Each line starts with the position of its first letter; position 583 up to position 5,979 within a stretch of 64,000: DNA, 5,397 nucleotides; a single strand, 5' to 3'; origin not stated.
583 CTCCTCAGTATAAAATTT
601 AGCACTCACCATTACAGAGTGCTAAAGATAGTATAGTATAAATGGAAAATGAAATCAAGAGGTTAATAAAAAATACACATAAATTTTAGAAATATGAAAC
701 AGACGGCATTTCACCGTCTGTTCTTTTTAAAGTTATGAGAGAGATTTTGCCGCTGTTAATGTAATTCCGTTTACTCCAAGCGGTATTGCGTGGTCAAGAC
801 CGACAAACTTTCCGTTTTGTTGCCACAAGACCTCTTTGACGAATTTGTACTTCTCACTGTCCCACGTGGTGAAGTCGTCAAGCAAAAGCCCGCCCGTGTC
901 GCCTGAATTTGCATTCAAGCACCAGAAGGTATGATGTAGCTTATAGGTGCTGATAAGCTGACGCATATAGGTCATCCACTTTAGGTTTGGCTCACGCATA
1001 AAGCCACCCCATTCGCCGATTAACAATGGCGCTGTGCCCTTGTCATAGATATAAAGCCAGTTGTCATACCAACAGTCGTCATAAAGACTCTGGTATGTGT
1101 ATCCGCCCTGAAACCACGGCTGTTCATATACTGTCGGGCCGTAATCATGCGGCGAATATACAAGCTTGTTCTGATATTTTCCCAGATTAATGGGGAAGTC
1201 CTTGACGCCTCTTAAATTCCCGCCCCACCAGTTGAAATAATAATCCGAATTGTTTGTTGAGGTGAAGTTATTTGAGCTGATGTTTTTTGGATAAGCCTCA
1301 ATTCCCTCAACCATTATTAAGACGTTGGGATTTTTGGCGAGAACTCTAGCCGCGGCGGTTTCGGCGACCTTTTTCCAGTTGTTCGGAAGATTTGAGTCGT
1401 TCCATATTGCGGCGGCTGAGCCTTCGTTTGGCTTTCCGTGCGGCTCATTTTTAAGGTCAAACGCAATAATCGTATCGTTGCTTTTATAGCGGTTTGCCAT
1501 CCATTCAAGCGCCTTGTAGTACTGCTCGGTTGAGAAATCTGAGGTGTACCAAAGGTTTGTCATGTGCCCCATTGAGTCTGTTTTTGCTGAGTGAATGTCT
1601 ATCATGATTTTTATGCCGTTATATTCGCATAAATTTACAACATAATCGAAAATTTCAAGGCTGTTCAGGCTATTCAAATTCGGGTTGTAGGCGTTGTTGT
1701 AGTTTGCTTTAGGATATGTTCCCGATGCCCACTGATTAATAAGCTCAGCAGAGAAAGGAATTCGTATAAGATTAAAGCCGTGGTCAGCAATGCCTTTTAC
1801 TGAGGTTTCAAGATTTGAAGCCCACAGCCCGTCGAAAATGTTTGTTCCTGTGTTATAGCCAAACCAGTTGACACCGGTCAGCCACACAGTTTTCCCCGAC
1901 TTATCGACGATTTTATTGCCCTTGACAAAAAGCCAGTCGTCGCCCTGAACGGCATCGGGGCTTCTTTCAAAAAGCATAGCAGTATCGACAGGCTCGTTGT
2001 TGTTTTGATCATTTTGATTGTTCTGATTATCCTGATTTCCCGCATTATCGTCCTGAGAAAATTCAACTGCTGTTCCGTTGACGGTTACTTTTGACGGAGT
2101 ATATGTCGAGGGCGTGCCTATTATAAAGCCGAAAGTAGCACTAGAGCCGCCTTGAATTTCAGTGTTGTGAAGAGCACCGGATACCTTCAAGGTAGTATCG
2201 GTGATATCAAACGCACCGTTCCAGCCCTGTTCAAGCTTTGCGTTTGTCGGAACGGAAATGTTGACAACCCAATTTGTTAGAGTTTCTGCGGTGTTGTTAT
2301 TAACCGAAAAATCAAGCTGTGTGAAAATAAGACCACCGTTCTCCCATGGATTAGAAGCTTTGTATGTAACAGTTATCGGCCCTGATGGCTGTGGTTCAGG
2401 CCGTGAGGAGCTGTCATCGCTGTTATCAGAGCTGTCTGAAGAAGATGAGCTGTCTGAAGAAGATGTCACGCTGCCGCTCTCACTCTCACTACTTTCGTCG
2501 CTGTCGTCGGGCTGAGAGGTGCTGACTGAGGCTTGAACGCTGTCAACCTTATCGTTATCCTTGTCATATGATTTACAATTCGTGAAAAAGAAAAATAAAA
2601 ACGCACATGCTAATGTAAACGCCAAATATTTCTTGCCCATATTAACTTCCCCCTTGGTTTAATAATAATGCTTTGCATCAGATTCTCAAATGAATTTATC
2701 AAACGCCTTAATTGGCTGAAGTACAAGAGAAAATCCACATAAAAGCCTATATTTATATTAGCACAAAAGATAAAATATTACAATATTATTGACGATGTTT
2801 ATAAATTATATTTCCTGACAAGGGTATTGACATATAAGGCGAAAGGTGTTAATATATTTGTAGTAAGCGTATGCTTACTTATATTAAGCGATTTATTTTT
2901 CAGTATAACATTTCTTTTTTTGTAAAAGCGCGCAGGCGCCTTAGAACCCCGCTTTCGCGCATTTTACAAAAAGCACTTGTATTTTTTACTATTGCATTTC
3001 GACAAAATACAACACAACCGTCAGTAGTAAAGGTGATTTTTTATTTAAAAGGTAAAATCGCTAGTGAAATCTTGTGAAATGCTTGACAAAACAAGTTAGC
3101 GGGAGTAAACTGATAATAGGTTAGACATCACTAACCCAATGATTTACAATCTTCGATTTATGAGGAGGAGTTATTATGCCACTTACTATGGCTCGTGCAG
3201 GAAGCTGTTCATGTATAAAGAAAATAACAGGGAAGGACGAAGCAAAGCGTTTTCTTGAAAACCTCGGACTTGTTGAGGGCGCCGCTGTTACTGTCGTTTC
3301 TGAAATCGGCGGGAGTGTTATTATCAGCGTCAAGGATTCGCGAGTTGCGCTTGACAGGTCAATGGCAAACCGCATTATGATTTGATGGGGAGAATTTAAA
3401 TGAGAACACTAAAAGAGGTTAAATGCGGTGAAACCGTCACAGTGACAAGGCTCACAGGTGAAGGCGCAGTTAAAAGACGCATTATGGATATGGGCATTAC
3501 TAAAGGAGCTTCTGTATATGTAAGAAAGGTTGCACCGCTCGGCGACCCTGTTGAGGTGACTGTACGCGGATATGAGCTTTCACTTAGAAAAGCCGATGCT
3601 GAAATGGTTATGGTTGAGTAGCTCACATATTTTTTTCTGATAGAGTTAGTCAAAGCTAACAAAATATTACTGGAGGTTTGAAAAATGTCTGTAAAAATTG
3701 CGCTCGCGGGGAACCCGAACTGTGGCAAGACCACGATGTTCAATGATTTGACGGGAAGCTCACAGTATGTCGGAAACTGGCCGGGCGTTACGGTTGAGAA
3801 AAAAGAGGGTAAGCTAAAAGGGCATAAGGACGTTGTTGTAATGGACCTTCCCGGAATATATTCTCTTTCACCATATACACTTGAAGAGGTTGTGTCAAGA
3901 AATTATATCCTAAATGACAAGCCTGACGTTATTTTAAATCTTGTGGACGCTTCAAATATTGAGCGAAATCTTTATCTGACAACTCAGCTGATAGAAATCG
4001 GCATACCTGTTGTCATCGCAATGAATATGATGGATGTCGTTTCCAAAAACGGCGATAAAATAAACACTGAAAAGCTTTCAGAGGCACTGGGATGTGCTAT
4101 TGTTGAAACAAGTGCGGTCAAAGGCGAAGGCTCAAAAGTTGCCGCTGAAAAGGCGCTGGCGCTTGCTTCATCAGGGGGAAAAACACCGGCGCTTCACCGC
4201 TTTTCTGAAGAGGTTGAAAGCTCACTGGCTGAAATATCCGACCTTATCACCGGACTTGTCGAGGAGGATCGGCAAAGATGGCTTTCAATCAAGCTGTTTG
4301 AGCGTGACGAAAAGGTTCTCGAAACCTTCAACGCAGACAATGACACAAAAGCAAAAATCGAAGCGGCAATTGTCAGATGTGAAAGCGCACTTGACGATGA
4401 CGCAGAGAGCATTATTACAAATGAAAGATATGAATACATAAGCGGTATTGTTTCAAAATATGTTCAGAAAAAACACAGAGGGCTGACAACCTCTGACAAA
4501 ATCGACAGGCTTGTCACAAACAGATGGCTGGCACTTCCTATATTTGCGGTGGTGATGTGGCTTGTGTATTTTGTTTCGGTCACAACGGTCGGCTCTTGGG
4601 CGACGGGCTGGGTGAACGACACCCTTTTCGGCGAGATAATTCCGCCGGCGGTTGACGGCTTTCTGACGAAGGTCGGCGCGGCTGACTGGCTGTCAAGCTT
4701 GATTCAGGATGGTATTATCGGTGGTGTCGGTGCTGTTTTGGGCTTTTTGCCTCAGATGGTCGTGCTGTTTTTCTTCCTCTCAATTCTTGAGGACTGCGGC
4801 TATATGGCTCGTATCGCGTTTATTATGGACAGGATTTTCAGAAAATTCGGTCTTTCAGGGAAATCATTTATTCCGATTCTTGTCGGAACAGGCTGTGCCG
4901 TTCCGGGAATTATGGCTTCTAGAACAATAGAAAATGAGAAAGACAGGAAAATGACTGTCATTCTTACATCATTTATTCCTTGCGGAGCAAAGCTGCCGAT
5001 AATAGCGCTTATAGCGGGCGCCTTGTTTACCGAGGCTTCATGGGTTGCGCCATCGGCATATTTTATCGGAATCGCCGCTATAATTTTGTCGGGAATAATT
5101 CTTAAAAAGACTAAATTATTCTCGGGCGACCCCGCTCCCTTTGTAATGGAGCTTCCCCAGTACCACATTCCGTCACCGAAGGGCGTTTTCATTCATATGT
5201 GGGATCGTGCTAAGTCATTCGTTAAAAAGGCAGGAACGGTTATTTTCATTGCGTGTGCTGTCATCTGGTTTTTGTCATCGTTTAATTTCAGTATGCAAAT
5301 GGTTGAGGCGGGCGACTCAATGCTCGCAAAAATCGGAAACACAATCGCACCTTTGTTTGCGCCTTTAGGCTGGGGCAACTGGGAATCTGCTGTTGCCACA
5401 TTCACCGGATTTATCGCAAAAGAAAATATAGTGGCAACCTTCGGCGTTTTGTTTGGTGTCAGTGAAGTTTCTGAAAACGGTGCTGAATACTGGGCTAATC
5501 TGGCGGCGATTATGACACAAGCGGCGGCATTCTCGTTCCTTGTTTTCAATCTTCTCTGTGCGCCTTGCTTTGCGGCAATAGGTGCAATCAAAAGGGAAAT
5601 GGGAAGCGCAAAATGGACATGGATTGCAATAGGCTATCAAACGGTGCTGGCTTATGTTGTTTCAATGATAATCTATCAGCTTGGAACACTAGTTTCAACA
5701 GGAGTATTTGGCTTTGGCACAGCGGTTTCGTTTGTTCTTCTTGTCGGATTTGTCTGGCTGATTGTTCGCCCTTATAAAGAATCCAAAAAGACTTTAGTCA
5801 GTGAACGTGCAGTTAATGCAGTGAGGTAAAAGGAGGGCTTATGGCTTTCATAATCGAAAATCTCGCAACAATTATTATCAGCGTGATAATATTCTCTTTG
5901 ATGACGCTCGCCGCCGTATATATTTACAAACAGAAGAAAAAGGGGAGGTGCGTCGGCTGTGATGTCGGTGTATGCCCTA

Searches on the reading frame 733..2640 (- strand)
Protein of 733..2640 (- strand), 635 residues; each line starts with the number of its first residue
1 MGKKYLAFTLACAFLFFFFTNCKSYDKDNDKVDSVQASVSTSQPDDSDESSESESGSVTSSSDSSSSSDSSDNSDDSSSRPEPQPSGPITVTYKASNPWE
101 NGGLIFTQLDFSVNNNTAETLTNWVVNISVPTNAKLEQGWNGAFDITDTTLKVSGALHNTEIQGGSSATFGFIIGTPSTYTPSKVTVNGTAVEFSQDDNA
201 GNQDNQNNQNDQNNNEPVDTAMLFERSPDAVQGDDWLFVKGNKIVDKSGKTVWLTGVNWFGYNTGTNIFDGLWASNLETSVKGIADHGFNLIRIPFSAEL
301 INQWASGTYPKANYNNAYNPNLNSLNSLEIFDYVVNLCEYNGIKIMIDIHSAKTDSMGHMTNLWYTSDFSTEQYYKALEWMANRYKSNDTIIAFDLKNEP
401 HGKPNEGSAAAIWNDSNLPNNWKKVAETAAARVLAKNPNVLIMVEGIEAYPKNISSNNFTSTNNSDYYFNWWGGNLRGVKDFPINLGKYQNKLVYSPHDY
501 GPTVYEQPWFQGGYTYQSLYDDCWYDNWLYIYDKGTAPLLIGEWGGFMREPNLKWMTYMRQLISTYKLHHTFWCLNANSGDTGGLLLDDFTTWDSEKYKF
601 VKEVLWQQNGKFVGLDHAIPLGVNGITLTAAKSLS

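Call 62: search_protein_families(library=pfam, max_evalue=0.00001, proteins=[window:733-2640:-])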
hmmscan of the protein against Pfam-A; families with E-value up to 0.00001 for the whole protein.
window:733-2640:- (635 aa): 2 families
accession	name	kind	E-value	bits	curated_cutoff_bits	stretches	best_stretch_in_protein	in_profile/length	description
PF00150.24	Cellulase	-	9.1e-51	173.4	23.5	1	245-579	1-272/272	Cellulase (glycosyl hydrolase family 5)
PF00553.25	CBM_2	-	2.8e-13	50.5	24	1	90-191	2-100/101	Cellulose binding domain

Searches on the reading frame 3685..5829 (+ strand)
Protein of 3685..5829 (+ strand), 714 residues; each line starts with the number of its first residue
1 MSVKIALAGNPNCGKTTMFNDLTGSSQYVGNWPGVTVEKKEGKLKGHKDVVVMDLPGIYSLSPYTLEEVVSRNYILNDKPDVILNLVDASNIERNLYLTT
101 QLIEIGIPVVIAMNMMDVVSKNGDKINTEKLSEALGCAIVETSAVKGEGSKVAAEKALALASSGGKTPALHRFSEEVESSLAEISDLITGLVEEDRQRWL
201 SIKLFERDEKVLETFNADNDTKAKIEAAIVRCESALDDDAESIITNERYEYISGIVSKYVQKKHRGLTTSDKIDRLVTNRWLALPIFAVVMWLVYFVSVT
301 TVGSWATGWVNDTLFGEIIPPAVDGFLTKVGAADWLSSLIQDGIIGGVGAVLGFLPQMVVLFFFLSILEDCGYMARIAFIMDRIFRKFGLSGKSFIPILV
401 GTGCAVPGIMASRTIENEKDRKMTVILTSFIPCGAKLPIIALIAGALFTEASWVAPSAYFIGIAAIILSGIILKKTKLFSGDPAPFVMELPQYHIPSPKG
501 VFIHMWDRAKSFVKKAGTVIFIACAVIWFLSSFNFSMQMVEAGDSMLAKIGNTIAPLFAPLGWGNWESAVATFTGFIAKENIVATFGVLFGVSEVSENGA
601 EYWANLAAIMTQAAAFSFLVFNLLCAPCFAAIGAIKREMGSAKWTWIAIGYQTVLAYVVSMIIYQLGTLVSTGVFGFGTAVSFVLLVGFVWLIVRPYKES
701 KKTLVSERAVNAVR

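Call 62: search_protein_families(library=pfam, max_evalue=0.00001, proteins=[window:3685-5829:+])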
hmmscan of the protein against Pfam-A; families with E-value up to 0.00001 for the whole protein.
window:3685-5829:+ (714 aa): 5 families
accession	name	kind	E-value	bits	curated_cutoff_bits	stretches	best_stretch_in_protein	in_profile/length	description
PF02421.24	FeoB_N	-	2.4e-65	219.3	27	1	4-151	2-150/156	Ferrous iron transport protein B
PF07670.19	Gate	-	9.6e-37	126.1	29.6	2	352-446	2-103/104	Nucleoside recognition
PF17910.6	FeoB_Cyto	-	1.2e-23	83.7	23.4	1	173-261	1-90/90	FeoB cytosolic helical domain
PF07664.17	FeoB_C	-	2.9e-22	78.6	26.6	1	456-508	2-54/54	Ferrous iron transport protein B C terminus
PF01926.29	MMR_HSR1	-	2e-19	70.2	21.9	1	4-114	1-112/113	50S ribosome-binding GTPase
